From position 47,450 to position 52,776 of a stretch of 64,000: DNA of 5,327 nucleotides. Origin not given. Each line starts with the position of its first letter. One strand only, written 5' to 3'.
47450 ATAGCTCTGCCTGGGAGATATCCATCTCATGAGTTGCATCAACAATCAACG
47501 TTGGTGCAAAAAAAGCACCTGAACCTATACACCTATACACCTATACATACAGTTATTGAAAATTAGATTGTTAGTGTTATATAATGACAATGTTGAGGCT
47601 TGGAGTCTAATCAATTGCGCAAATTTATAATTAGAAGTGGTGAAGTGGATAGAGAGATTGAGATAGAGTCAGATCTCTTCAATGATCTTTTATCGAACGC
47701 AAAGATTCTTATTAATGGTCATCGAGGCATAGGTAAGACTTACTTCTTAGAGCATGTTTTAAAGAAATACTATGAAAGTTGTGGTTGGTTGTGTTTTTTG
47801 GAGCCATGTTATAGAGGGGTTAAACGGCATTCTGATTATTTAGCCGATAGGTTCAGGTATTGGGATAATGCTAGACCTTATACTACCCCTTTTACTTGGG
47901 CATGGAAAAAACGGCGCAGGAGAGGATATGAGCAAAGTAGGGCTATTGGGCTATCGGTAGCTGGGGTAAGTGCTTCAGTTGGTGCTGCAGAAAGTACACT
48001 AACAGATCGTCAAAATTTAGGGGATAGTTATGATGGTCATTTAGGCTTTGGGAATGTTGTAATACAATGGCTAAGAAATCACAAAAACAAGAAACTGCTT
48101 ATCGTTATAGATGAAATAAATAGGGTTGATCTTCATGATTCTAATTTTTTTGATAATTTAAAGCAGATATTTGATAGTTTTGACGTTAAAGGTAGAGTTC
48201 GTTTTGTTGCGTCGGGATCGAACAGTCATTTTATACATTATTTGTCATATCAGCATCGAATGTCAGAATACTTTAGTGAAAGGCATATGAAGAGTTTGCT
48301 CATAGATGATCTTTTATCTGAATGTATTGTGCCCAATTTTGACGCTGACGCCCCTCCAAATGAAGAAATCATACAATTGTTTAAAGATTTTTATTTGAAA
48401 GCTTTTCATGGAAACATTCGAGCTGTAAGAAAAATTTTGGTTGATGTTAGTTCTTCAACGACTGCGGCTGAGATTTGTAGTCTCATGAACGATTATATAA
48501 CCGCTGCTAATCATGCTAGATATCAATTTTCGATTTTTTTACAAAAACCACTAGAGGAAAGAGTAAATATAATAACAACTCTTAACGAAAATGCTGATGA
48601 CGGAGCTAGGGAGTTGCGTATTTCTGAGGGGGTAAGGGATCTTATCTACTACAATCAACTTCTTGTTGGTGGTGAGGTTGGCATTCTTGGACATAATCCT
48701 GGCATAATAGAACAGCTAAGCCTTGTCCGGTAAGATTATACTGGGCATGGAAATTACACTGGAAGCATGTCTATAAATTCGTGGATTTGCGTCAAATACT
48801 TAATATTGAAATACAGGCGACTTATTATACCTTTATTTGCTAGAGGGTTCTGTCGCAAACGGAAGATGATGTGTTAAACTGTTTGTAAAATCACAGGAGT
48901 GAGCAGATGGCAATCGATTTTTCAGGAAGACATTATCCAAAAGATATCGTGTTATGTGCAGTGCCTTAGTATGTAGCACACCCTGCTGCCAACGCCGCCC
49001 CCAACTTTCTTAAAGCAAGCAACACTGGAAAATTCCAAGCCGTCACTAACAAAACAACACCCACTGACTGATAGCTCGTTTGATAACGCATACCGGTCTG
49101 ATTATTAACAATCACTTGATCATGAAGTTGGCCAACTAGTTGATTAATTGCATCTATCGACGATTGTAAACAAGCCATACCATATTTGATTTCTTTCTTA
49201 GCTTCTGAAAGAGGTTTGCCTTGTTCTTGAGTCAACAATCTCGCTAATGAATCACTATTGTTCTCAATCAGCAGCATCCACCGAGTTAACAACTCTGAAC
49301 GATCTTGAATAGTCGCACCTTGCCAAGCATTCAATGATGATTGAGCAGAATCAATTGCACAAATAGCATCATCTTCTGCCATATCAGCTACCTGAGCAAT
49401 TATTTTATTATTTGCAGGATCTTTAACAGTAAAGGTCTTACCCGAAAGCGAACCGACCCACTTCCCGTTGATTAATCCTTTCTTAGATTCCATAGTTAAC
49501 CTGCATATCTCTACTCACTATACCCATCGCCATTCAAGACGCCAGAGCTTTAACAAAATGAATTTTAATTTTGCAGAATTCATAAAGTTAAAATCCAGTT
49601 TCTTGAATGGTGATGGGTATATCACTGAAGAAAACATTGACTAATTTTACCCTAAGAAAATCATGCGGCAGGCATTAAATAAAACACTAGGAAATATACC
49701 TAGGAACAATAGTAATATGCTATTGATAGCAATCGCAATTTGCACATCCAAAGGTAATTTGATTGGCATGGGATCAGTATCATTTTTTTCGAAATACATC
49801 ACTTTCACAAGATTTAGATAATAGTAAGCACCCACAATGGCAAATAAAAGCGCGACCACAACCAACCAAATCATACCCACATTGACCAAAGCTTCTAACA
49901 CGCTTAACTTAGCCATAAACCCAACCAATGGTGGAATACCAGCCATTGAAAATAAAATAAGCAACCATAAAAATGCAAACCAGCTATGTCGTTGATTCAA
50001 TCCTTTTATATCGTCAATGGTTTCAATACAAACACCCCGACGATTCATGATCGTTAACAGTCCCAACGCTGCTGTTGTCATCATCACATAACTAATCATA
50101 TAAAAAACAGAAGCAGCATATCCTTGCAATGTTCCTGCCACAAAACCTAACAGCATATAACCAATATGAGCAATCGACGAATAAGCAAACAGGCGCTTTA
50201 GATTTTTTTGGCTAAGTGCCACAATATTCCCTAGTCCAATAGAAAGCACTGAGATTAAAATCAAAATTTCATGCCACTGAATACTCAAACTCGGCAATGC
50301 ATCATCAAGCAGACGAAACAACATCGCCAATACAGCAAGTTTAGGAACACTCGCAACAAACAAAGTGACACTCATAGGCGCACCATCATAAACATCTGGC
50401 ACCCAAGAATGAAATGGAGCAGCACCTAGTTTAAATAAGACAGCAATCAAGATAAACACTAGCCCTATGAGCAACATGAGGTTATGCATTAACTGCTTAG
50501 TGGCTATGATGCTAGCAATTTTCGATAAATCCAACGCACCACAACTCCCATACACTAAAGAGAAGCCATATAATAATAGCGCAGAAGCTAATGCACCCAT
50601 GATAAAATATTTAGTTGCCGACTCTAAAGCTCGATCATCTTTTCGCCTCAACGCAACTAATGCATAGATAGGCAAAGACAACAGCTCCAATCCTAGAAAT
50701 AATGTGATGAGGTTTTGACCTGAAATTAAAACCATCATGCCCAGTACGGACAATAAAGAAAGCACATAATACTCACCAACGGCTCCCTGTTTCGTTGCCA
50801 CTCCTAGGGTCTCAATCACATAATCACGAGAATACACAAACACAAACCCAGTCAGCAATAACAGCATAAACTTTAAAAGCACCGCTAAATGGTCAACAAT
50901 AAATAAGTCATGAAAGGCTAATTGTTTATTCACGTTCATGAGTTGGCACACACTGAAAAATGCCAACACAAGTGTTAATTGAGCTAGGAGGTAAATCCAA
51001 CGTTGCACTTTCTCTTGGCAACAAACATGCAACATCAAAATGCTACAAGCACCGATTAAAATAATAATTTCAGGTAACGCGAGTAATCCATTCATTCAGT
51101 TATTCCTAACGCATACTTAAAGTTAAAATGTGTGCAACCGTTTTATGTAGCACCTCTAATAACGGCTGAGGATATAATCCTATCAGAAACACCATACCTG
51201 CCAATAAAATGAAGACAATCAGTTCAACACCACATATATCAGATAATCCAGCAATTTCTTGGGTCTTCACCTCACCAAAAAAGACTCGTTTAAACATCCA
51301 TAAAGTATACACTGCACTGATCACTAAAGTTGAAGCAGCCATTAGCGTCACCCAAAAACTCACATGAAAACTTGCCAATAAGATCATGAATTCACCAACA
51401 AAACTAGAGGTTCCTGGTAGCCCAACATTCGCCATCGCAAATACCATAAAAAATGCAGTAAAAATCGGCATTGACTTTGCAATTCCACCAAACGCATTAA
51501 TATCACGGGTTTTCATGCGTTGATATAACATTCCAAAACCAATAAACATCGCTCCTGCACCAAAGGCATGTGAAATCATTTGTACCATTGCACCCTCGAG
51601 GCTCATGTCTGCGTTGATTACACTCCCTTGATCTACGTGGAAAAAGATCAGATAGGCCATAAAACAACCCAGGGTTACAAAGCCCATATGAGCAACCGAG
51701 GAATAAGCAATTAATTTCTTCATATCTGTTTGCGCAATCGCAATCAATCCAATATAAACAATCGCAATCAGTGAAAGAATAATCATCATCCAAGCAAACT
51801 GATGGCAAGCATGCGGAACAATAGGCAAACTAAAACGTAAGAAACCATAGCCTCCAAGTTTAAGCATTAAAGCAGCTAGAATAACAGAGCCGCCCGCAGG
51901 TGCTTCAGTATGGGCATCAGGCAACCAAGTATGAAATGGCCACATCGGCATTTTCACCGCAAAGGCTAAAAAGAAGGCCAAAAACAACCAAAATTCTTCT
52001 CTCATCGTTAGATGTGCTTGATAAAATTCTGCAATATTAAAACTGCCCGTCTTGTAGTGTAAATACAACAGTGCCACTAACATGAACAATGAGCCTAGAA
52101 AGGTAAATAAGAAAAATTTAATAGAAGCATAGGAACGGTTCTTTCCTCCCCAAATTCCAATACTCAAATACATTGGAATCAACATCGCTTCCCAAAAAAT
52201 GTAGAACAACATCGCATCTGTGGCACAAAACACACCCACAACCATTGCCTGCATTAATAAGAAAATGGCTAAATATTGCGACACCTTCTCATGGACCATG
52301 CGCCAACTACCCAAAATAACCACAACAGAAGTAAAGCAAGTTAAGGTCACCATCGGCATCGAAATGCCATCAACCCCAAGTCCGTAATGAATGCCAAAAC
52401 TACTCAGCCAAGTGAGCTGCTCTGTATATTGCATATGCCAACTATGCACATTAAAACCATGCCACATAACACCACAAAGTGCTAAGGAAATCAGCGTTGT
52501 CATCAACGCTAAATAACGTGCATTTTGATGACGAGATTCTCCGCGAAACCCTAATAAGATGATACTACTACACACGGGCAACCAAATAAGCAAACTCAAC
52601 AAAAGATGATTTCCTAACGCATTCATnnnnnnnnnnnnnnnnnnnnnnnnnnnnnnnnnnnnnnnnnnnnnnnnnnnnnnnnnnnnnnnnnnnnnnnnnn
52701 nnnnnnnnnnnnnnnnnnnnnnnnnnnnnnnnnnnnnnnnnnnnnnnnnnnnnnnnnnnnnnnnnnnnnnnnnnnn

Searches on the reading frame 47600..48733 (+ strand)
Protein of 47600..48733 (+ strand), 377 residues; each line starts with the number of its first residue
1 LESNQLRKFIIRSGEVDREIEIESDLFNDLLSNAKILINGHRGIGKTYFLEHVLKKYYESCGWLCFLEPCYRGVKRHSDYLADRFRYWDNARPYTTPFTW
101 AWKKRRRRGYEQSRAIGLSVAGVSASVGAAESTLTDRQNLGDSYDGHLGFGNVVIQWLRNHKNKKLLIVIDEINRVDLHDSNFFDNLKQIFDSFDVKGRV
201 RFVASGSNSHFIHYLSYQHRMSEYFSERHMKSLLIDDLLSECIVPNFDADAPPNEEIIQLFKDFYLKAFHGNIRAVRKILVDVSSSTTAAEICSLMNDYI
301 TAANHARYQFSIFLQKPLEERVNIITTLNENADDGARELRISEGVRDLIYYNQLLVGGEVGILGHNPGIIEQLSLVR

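Call 39: search_protein_families(library=ncbifam, proteins=[window:47600-48733:+], max_evalue=1e-10)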
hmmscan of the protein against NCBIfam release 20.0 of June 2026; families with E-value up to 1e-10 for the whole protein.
window:47600-48733:+ (377 aa): 0 families

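Call 102: search_protein_families(library=pfam, proteins=[window:47600-48733:+], max_evalue=0.0001)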
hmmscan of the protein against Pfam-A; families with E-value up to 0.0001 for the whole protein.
window:47600-48733:+ (377 aa): 3 families
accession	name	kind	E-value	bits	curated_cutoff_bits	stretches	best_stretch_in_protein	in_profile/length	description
PF13173.12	AAA_14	-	2.8e-10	40.7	27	0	159-227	55-117/129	AAA domain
PF13191.12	AAA_16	-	1.7e-05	25.9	32.6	1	25-188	14-156/167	AAA ATPase domain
PF13401.12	AAA_22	-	7.7e-05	23.5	27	0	154-208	75-124/130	AAA domain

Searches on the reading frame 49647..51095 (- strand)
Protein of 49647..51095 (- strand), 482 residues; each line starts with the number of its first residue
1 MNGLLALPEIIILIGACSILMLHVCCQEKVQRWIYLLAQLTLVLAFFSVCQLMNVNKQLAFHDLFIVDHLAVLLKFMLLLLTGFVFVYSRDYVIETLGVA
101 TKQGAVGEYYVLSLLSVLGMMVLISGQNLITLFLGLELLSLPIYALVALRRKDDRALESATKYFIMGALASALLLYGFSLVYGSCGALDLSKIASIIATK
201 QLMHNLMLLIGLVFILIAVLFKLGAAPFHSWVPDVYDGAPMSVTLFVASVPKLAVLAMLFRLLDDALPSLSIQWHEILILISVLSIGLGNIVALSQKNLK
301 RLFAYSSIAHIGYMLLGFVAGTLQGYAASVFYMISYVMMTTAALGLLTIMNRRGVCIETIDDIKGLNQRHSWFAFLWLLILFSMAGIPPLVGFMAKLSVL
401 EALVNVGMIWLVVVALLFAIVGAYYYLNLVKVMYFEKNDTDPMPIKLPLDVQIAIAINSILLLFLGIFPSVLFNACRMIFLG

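Call 39: search_protein_families(library=ncbifam, proteins=[window:49647-51095:-], max_evalue=1e-10)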
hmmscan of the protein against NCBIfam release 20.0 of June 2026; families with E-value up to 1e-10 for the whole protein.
window:49647-51095:- (482 aa): 67 families (the best 25 are shown)
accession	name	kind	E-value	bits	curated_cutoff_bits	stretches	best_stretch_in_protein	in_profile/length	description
NF004442.0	PRK05777.1-5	equivalog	8e-169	562.7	523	1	5-478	10-476/483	NADH-quinone oxidoreductase subunit NuoN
TIGR01770.1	NDH_I_N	subfamily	2.3e-134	448.9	332.6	1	6-472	4-471/472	NADH-quinone oxidoreductase subunit NuoN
NF004440.0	PRK05777.1-3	equivalog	1e-125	420.3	519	1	5-474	10-467/477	NADH-quinone oxidoreductase subunit NuoN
NF004441.0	PRK05777.1-4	equivalog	1.5e-98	330.7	477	1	102-475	140-515/524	NADH-quinone oxidoreductase subunit NuoN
NF002701.0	PRK02504.1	equivalog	1.4e-87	294.4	569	1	6-436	15-436/513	NAD(P)H-quinone oxidoreductase subunit N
NF004446.0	PRK05777.2-4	equivalog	2.3e-83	281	590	1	6-474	14-489/502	NADH-quinone oxidoreductase subunit NuoN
NF004444.0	PRK05777.2-2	equivalog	2.3e-74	251.3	496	1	7-438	18-445/496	NADH-quinone oxidoreductase subunit NuoN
NF004439.0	PRK05777.1-1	equivalog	4.8e-74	250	531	1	4-477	8-479/485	NADH-quinone oxidoreductase subunit NuoN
NF004445.0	PRK05777.2-3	equivalog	3.6e-73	247.2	408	1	7-478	11-472/475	NADH-quinone oxidoreductase subunit NuoN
NF004443.0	PRK05777.2-1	equivalog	4.8e-64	217.3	626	1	5-475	13-487/506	NADH-quinone oxidoreductase subunit NuoN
NF004447.0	PRK05777.2-5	equivalog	8.7e-64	216.2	547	1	4-465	2-449/458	NADH-quinone oxidoreductase subunit NuoN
NF006241.0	PRK08377.1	equivalog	4.4e-51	174.4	645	1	67-475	76-469/494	NADH dehydrogenase subunit N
NF006240.0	PRK08376.1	subfamily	3.7e-49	168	662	1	43-474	63-497/521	putative monovalent cation/H+ antiporter subunit D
TIGR01972.1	NDH_I_M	subfamily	6.7e-48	163.6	263.8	1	13-475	9-474/486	NADH-quinone oxidoreductase subunit M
NF004448.0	PRK05777.2-6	equivalog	2.1e-47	162.2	869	1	7-438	19-446/492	NADH-quinone oxidoreductase subunit NuoN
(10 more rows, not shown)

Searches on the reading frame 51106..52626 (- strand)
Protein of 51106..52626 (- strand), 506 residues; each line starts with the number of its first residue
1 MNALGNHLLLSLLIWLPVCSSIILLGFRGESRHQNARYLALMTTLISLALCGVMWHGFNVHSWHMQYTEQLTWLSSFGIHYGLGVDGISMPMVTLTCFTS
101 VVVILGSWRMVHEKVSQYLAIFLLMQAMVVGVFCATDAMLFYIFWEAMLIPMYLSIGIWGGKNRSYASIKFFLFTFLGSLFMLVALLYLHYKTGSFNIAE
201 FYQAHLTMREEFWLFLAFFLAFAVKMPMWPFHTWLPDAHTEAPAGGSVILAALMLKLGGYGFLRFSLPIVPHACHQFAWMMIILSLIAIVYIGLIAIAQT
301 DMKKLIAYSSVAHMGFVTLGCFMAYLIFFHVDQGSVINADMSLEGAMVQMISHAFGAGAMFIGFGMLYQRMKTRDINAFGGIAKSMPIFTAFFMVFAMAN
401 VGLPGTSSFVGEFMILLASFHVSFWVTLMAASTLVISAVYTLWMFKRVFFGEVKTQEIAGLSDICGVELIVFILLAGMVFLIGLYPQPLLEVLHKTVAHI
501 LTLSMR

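Call 39: search_protein_families(library=ncbifam, proteins=[window:51106-52626:-], max_evalue=1e-10)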
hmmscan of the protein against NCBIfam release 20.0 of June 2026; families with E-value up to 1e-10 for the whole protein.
window:51106-52626:- (506 aa): 68 families (the best 25 are shown)
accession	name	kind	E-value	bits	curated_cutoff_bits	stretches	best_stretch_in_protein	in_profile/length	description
NF004501.0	PRK05846.1-5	subfamily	2.3e-201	669.8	598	1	7-502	4-485/492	NADH-quinone oxidoreductase subunit M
TIGR01972.1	NDH_I_M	subfamily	2.9e-175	583.6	263.8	1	10-501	1-483/486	NADH-quinone oxidoreductase subunit M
NF004499.0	PRK05846.1-3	equivalog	6.1e-169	562.9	585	1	9-501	6-485/502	NADH-quinone oxidoreductase subunit M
NF004500.0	PRK05846.1-4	equivalog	2.9e-134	448.6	550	1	9-502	6-504/525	NADH-quinone oxidoreductase subunit M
NF004505.0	PRK05846.2-5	equivalog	4e-133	444.9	700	1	9-502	4-483/508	NADH-quinone oxidoreductase subunit M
NF004506.0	PRK05846.2-6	equivalog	1.2e-122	410.8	789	1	9-501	6-490/493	NADH-quinone oxidoreductase subunit M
NF004498.0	PRK05846.1-1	equivalog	1.6e-114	383.6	614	1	9-500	2-496/509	NADH-quinone oxidoreductase subunit M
NF009212.0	PRK12561.1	subfamily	3.8e-113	379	645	1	9-497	8-492/531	NAD(P)H-quinone oxidoreductase subunit 4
NF004504.0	PRK05846.2-3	equivalog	3e-107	359.7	785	1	9-494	11-487/499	NADH-quinone oxidoreductase subunit M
NF005060.0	PRK06473.1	equivalog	6.2e-100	335.3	747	1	9-502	1-483/500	NADH-quinone oxidoreductase subunit M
NF002713.0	PRK02546.1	subfamily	2.6e-95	319.9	827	1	9-502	10-500/533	NAD(P)H-quinone oxidoreductase subunit 4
NF005611.0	PRK07363.1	equivalog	2.1e-88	297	764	1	9-500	1-481/501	NADH-quinone oxidoreductase subunit M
NF004503.0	PRK05846.2-2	subfamily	2.4e-70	238.2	720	1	34-497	22-486/490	NADH-quinone oxidoreductase subunit M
NF004502.0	PRK05846.2-1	equivalog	5.4e-68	229.9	791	1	6-497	2-494/500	NADH-quinone oxidoreductase subunit M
NF006419.0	PRK08668.1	equivalog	6.9e-52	177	617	1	63-498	45-479/613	NADH dehydrogenase subunit M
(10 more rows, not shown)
